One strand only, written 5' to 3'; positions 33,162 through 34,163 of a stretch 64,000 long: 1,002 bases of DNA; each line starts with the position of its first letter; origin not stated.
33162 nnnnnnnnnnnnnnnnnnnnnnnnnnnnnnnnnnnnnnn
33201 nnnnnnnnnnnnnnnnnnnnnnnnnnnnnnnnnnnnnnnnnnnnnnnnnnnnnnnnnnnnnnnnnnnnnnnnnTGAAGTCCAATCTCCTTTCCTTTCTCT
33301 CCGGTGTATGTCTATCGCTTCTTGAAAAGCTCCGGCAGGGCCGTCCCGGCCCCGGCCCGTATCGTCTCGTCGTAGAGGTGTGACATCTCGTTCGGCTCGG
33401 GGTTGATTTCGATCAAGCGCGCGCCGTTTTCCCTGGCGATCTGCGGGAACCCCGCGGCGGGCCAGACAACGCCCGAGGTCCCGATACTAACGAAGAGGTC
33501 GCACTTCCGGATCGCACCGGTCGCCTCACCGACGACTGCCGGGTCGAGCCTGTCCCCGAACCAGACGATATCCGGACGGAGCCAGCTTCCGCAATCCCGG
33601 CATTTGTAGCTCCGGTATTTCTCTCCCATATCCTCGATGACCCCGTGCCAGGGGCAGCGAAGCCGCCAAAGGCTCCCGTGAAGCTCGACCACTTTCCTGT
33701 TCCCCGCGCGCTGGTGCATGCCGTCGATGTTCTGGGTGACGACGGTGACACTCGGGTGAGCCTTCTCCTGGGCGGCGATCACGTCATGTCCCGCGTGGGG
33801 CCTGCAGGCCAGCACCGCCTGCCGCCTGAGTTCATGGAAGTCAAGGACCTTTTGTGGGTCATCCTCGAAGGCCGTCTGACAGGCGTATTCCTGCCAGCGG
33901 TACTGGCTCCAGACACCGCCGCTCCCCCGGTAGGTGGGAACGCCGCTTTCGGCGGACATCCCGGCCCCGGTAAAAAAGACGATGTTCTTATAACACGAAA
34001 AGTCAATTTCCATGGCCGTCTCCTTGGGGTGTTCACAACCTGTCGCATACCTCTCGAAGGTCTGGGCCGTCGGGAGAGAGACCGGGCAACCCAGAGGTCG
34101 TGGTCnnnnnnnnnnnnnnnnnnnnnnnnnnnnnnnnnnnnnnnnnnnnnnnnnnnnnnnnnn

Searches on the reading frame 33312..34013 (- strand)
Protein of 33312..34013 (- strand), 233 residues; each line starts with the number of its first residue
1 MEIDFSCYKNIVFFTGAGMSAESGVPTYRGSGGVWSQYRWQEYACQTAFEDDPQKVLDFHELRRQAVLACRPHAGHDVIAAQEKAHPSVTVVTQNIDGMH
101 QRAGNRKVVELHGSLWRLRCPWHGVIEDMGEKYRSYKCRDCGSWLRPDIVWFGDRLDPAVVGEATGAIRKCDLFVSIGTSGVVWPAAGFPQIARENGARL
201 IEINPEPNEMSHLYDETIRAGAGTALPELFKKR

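Call 43: search_protein_families(library=pfam, max_evalue=0.001, proteins=[window:33312-34013:-])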
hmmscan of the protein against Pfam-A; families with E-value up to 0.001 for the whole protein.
window:33312-34013:- (233 aa): 1 family
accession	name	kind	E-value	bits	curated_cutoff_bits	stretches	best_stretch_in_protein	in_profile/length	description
PF02146.23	SIR2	-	8.2e-43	146.9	24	1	16-185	1-180/180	Sir2 family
